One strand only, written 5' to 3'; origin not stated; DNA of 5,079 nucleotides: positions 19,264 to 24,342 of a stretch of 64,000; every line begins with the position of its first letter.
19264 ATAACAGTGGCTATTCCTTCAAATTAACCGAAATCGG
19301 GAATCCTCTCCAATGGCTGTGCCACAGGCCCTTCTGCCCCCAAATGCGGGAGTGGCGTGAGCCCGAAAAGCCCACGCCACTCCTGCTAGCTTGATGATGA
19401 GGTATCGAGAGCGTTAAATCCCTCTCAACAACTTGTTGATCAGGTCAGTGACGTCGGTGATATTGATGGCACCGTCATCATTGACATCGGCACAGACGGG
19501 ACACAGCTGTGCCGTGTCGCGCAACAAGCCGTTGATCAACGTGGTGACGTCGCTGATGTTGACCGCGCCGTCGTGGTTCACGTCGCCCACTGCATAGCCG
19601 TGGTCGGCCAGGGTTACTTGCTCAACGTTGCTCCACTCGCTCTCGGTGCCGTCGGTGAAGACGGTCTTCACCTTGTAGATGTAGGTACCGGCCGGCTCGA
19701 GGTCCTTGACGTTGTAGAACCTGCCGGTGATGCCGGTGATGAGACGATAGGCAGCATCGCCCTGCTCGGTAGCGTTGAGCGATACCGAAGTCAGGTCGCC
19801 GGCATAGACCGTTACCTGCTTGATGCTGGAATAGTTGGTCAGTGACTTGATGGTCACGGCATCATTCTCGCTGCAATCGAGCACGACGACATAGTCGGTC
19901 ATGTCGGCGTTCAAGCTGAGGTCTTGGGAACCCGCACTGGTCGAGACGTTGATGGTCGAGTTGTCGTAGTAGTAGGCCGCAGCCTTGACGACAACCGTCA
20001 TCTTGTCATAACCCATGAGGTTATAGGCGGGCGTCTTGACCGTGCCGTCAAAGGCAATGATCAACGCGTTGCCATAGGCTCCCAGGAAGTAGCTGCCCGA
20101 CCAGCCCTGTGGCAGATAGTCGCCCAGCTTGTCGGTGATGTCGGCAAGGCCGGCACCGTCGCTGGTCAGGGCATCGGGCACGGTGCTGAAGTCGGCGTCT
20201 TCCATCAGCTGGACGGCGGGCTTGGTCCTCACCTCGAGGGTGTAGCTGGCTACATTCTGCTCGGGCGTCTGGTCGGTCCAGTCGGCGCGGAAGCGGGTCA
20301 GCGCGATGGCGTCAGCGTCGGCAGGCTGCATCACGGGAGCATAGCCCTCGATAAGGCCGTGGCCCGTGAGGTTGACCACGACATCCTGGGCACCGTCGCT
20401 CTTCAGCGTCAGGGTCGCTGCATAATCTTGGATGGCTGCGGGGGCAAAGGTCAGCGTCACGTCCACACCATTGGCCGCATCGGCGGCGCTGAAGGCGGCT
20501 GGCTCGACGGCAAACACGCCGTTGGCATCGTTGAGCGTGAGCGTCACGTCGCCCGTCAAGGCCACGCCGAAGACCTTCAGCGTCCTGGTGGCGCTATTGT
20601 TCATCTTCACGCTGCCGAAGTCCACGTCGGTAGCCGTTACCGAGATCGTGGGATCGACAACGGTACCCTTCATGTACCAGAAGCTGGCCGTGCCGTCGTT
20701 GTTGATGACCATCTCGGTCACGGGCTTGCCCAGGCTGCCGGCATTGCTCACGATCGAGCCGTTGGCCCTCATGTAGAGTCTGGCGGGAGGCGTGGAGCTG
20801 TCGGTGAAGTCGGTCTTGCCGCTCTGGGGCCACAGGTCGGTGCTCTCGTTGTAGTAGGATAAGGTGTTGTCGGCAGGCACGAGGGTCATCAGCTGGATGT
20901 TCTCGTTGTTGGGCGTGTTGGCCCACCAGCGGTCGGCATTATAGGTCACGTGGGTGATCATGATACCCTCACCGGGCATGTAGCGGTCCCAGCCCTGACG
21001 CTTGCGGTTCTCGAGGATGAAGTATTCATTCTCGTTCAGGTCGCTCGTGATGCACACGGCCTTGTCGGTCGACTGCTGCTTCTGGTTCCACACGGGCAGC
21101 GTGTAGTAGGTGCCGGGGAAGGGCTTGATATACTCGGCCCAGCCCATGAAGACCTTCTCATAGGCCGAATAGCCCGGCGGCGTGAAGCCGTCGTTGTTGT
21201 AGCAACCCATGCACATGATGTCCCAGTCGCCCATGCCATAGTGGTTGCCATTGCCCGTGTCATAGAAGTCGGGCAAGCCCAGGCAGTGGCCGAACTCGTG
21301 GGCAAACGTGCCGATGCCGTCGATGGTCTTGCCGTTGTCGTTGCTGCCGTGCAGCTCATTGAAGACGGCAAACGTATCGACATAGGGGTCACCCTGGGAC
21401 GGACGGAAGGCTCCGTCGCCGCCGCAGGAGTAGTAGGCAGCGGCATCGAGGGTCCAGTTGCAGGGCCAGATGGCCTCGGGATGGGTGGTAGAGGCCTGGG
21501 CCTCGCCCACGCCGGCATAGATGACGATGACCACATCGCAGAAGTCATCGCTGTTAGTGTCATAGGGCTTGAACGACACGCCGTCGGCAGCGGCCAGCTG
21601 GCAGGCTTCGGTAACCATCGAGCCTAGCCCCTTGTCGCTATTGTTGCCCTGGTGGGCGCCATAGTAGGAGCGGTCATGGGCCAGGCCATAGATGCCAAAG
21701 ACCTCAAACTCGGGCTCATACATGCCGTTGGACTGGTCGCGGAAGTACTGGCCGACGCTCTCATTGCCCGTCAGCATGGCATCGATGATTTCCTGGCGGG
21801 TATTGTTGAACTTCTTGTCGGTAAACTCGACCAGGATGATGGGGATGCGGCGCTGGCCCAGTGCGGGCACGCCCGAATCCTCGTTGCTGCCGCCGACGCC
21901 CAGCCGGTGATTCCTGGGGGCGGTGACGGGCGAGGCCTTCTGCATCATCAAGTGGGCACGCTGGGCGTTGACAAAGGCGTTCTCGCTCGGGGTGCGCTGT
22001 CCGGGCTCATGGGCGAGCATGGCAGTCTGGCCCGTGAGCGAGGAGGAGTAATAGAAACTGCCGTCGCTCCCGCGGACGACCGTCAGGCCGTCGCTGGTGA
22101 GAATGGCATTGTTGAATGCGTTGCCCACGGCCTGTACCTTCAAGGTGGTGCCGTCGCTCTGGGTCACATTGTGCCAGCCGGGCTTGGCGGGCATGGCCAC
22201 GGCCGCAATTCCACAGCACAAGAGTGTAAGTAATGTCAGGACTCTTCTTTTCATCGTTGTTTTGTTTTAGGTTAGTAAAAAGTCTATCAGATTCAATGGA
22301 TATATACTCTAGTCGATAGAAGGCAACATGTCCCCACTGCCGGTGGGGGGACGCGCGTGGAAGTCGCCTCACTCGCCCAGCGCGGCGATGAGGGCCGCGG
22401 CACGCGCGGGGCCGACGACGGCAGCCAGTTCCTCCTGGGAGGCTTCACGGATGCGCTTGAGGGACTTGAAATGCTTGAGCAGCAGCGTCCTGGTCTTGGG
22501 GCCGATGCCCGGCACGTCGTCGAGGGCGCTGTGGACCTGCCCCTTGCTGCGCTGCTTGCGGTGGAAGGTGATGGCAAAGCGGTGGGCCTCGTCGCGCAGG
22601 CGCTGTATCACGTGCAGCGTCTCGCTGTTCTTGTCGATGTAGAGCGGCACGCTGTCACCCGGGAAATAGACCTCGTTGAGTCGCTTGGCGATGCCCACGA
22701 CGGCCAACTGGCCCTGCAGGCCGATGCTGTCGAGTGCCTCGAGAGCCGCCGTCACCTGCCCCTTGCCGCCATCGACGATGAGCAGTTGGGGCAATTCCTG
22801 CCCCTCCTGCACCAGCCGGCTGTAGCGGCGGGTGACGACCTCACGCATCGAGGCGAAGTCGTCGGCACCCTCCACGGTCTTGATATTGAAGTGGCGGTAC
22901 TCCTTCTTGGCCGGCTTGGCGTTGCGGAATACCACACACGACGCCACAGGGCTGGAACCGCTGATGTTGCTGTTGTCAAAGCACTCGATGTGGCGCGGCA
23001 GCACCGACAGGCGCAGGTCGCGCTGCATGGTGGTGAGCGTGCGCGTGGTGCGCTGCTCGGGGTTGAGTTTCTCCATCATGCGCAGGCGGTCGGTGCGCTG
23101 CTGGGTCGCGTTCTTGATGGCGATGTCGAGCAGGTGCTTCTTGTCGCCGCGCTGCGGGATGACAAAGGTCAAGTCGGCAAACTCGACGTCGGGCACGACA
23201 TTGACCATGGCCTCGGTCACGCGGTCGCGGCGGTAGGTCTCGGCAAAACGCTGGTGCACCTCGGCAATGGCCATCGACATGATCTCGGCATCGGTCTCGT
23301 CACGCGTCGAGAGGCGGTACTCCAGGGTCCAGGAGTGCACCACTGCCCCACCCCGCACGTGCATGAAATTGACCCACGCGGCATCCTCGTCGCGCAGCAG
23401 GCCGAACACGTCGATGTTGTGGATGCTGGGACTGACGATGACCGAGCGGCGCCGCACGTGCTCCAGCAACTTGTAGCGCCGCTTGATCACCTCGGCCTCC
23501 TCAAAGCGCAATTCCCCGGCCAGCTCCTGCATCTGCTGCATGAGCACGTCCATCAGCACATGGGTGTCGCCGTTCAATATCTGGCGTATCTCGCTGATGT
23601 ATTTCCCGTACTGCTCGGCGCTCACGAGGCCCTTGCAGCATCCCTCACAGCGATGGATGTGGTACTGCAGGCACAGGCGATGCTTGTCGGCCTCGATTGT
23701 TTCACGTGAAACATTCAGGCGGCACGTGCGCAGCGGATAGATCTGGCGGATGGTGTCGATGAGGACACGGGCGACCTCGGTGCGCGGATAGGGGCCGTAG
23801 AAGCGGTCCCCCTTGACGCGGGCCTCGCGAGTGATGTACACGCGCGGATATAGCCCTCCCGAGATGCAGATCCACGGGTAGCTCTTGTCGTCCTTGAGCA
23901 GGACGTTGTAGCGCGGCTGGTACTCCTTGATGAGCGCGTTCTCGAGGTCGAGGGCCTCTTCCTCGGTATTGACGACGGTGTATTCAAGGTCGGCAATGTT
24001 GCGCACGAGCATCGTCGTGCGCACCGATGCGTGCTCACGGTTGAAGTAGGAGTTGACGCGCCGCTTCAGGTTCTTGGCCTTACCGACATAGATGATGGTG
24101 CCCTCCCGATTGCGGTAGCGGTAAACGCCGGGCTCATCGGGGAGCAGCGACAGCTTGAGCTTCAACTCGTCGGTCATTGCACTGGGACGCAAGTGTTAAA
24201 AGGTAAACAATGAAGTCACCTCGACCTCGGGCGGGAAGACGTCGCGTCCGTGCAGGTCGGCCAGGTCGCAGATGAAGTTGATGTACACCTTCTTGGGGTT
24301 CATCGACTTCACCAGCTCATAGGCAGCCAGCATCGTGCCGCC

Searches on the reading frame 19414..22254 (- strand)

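Call 45: search_protein_families(library=pfam, proteins=[window:19414-22254:-], max_evalue=0.0001)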
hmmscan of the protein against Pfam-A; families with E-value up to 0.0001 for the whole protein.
window:19414-22254:- (946 aa): 2 families
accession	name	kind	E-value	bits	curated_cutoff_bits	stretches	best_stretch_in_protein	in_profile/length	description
PF05547.17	Peptidase_M6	-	2.6e-15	56.9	22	1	165-370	68-285/294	Immune inhibitor A peptidase M6, catalytic domain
PF00404.24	Dockerin_1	-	6.4e-11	42.7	22.9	1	890-943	2-57/57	Dockerin type I domain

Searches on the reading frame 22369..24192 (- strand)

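Call 45: search_protein_families(library=pfam, proteins=[window:22369-24192:-], max_evalue=0.0001)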
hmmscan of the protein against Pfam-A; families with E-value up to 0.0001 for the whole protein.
window:22369-24192:- (607 aa): 5 families
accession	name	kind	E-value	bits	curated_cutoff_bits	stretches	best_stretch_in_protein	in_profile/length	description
PF08459.17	UvrC_RNaseH_dom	-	1.1e-56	191.5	22.3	1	391-541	2-159/159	UvrC RNAse H endonuclease domain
PF01541.30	GIY-YIG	-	9.2e-14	51.9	22.6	1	21-96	2-78/78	GIY-YIG catalytic domain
PF22920.2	UvrC_RNaseH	-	1.2e-11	45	24.3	1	259-367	1-114/116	UvrC Ribonuclease H-like domain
PF14520.12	HHH_5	-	6.2e-10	39.8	27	1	556-606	3-56/57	Helix-hairpin-helix domain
PF12826.13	HHH_2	-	6.2e-05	23.5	27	0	560-594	8-44/64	Helix-hairpin-helix motif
